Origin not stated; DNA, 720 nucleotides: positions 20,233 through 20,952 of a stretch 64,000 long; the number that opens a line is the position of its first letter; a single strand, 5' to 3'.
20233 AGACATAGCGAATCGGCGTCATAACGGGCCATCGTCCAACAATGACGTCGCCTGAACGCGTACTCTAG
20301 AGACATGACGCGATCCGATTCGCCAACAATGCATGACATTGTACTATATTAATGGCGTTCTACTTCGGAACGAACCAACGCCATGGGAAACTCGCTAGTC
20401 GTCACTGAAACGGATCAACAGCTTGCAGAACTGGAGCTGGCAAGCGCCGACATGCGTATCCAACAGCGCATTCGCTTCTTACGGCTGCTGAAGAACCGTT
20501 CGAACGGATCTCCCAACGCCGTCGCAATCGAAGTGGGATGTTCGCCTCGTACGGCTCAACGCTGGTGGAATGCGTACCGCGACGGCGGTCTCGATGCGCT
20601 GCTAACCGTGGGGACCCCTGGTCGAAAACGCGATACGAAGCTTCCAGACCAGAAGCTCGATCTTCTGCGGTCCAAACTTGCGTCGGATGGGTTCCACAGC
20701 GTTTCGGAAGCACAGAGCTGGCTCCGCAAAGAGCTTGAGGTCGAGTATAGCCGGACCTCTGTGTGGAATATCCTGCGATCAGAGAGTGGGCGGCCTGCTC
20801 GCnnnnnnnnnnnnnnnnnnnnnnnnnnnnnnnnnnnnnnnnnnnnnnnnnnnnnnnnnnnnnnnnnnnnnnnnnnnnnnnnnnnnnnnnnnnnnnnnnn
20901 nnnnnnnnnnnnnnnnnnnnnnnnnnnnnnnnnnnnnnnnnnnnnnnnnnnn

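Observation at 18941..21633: Two paralogous regulators fusing an IS630-transposase-like DNA-binding module to a LuxR-type HTH, with no transposase catalytic domain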

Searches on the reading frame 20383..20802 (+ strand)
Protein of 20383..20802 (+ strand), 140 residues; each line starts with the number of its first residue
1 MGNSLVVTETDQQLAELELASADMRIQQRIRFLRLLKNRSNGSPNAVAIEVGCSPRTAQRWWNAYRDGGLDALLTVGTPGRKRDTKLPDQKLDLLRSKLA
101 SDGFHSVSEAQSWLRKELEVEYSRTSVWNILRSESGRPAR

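Call 35: find_homologous_proteins(query=A2, max_evalue=0.001)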
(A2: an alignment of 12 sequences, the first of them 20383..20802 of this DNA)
Query A2 (12 sequences) (140 aa, profile of the alignment): 8 proteins with E <= 0.001 among 8000 candidates.
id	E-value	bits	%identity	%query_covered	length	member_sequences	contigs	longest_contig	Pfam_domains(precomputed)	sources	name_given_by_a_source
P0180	2.2e-38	149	34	90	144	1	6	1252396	PF13384.13,PF13551.13,PF13518.13,PF13565.13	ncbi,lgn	-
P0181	5.0e-38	148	35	91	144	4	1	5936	PF13384.13,PF13518.13,PF13565.13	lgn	-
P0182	1.5e-37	147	38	75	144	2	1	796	PF13384.13,PF13551.13,PF13565.13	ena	-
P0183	1.6e-37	147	34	75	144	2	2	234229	PF13384.13,PF13551.13,PF13518.13,PF13565.13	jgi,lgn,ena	-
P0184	6.4e-24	103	33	79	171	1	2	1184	PF13518.13,PF13592.13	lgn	-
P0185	7.1e-10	57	24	77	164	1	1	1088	PF13518.13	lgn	-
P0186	1.9e-6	46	48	39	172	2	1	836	PF13384.13,PF13551.13,PF13592.13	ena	-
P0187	6.6e-6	44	23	75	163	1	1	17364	PF13384.13,PF13551.13,PF13518.13,PF01381.29,PF13592.13,PF13565.13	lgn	-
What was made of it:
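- The word-indexed search used in call 35 has limited reach, so distant DDE-bearing relatives could have been missed.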

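Call 41: search_solved_structures(query=A3, max_evalue=1, show_alignments=2)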
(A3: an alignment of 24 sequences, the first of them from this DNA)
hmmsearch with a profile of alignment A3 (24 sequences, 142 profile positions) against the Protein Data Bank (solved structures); distinct sequences matched with E-value up to 1: 26.
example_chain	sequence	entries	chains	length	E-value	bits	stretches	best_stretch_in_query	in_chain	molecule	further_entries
7svw_A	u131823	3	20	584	0.00019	24.9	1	38-88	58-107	TnsB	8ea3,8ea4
8rdu_R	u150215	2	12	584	0.00019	24.9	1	38-88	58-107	TnsB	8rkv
8aa5_AP1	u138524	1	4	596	0.00019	24.8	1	38-88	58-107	TnsB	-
2fbh_A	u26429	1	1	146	0.0027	21.1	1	21-92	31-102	transcriptional regulator PA3341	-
6kf4_G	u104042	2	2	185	0.0088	19.4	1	19-120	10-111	Transcription factor E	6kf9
3nqo_A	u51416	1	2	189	0.016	18.6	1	29-83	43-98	MarR-family transcriptional regulator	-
3bs3_A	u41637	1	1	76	0.017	18.6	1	26-83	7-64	Putative DNA-binding protein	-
5i41_B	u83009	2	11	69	0.029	17.7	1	43-66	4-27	Chromosome-anchoring protein RacA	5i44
1i1g_A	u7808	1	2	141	0.031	17.7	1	33-71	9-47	TRANSCRIPTIONAL REGULATOR LRPA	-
2h09_A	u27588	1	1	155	0.1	16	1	7-75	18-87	Transcriptional regulator mntR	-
8f8u_A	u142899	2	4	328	0.16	15.4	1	20-106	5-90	Bifunctional ligase/repressor BirA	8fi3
7u5f_A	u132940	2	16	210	0.17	15.3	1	28-93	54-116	Guanylate kinase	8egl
3m6k_A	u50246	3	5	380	0.17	15.3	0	10-59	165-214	Topoisomerase V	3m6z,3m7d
2x48_A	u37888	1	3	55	0.19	15.1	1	43-64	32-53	CAG38821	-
7s03_A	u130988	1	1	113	0.22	14.9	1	54-113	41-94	Histone-lysine N-methyltransferase SETMAR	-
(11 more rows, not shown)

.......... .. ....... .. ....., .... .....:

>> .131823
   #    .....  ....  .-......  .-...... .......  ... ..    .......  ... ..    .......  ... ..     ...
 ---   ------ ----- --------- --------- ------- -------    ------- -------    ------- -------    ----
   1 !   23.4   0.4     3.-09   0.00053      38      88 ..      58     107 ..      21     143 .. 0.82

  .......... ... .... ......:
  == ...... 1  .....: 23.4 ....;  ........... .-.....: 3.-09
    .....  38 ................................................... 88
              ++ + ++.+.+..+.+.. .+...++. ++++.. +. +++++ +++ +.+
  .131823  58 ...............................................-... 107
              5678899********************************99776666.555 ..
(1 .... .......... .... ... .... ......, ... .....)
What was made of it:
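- The best solved-structure relative of the head by sequence is the TnsB DNA-binding region, E 2e-4 (call 41).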

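Call 49: predict_structure(alignment_id=A3)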
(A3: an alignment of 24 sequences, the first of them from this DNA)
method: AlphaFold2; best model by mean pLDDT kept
length: 140 residues; sequences in the alignment: 24
mean_pLDDT: 84.5   pTM: 0.54
mean pLDDT of the five models: 84.5, 83.3, 82.6, 80.7, 78.5
residues with pLDDT >= 90: 75; 70-90: 44; 50-70: 12; < 50: 9
segments of 3 or more residues with pLDDT < 50: 80-84
pLDDT, mean of each block of 10 residues (from residue 1): 74 93 91 89 85 92 92 78 60 90 92 92 87 68
secondary structure, 60 per line:
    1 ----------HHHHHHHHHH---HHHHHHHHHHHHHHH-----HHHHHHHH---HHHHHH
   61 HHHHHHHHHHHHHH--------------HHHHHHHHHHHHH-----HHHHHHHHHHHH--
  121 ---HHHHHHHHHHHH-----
elements in order: H11-20 H24-38 H44-51 H55-74 H89-101 H107-118 H124-135

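Call 51: fold_search(model_id=the predicted structure, library=pdb)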
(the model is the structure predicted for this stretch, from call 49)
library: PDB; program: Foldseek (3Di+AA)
matches with E <= 10: 53; with E <= 0.001: 0
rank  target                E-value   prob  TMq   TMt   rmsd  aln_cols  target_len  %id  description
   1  2ao9_A                5.5e-01  0.35  0.26  0.30  14.0       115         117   14  Structural Genomics, The crystal structure of a Phage protein (phBC6A51) from Bacillus cereus ATCC 14579 (released 2005-09-27)
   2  2ao9_H                7.1e-01  0.25  0.25  0.28  14.0       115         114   15  Structural Genomics, The crystal structure of a Phage protein (phBC6A51) from Bacillus cereus ATCC 14579 (released 2005-09-27)
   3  1k78_A                7.4e-01  0.72  0.35  0.39  11.4       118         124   14  Pax5(1-149)+Ets-1(331-440)+DNA (released 2002-01-04)
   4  5hoo_B                1.1e+00  0.28  0.30  0.14  11.9       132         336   20  Crystal structure of the Mos1 Strand Transfer Complex (released 2016-06-01)
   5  4u7b_A                1.2e+00  0.28  0.31  0.14  11.3       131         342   20  Crystal structure of a pre-cleavage Mos1 transpososome (released 2015-02-11)
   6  8ea3_X                1.3e+00  0.13  0.26  0.09  13.6       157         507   13  V-K CAST Transpososome from Scytonema hofmanni, major configuration (released 2022-11-30)
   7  7s03_A                1.6e+00  0.30  0.32  0.39  11.3       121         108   17  DNA-binding domain of human SETMAR in complex with Hsmar1 terminal inverted repeat (TIR) DNA (released 2022-08-03)
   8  5hoo_A                1.7e+00  0.20  0.30  0.14  11.9       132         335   19  Crystal structure of the Mos1 Strand Transfer Complex (released 2016-06-01)
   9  2ao9_B                1.8e+00  0.16  0.25  0.29  13.7       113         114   14  Structural Genomics, The crystal structure of a Phage protein (phBC6A51) from Bacillus cereus ATCC 14579 (released 2005-09-27)
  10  1zs4_A                2.0e+00  0.15  0.21  0.32   8.9        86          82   16  Structure of bacteriophage lambda cII protein in complex with DNA (released 2005-08-23)
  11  2ao9_E                2.1e+00  0.14  0.25  0.29  13.6       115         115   15  Structural Genomics, The crystal structure of a Phage protein (phBC6A51) from Bacillus cereus ATCC 14579 (released 2005-09-27)
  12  6qjw                  2.1e+00  0.08  0.22  0.16  15.7       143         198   12  TetR(D) T103A mutant in complex with 7-chlortetracycline and magnesium (released 2019-08-21)
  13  1au7_A                2.3e+00  0.15  0.27  0.29  12.7       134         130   17  PIT-1 MUTANT/DNA COMPLEX (released 1998-01-28)
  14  3iwf_A                2.5e+00  0.28  0.27  0.37   7.3        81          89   15  The Crystal Structure of the N-terminal domain of a RpiR Transcriptional Regulator from Staphylococcus epidermidis to  (released 2009-09-15)
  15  9n9q_C                2.6e+00  0.13  0.27  0.16  14.0       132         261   17  Cryo-EM structure of the RNA-guided transcription complex (released 2025-12-24)
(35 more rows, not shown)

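Call 56: search_protein_families(library=pfam, proteins=[P0180], max_evalue=0.01)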
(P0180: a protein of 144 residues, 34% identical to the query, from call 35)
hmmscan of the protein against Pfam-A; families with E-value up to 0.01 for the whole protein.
P0180 (144 aa): 10 families
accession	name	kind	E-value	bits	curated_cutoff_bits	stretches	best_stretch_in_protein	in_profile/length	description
PF13551.12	HTH_29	-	2.9e-09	37.3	28.1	1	31-91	1-62/64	Winged helix-turn helix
PF13384.12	HTH_23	-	1.2e-08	35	24.6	1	31-76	7-50/50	Homeodomain-like domain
PF13565.12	HTH_32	-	1.3e-08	35.7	33.7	1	59-131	1-73/73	Homeodomain-like domain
PF13518.12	HTH_28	-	1.8e-08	34.7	25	1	31-80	2-49/52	Helix-turn-helix domain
PF13592.12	HTH_33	-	6.5e-05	22.9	25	1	106-136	6-35/60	Winged helix-turn helix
PF13404.12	HTH_AsnC-type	-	7.7e-05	22.9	27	1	33-62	7-36/42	AsnC-type helix-turn-helix domain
PF13560.12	HTH_31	-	0.00098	19.8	27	1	33-64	4-35/64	Helix-turn-helix domain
PF25213.1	HVO_A0261_N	-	0.0015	18.8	35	1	29-70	11-51/86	HVO_A0261 N-terminal domain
PF25212.1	HVO_A0114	-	0.0053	17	27.6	0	29-66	22-59/84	HVO_A0114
PF01527.26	HTH_Tnp_1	-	0.0063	17.1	24.1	1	29-99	10-74/75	Transposase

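Call 73: search_protein_families(library=ncbifam, alignment_id=A3, max_evalue=0.001)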
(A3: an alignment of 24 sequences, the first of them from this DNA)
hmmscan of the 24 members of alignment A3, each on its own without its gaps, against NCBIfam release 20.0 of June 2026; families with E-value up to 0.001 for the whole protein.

A. member 1, seq(140 aa): 3 families
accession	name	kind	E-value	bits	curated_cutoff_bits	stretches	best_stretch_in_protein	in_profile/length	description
NF033545.0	transpos_IS630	equivalog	2.8e-14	53.2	100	1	32-133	5-107/299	IS630 family transposase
NF033577.2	transpos_IS481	equivalog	3.8e-05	23.3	224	1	29-133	2-104/284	IS481 family transposase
NF033594.2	transpos_ISNCY_2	equivalog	0.00019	20.7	250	1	43-134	12-103/368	ISNCY family transposase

B. families by the number of members that match (of 24 scanned): 8 families
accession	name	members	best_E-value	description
NF033545.0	transpos_IS630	24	9.8e-29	IS630 family transposase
NF033577.2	transpos_IS481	22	3e-10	IS481 family transposase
NF033594.2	transpos_ISNCY_2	21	1.6e-07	ISNCY family transposase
NF033516.0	transpos_IS3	8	4e-07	IS3 family transposase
NF033546.1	transpos_IS21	3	9.1e-05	IS21 family transposase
NF047595.1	IS66_ISRel24_TnpA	1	2.7e-06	IS66-like element accessory protein TnpA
NF007961.0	PRK10681.1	1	9.9e-05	DNA-binding transcriptional repressor DeoR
NF049968.1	QhpR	1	0.00019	AraC-like transcriptional regulator QhpR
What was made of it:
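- On IS630 family transposase (NF033545): All 24 family heads tested hit the model (call 73).
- Every other recurrent hit is a transposase family (call 73).
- Tried and rejected: Rejected, because none of the 24 heads hit such models (call 73).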
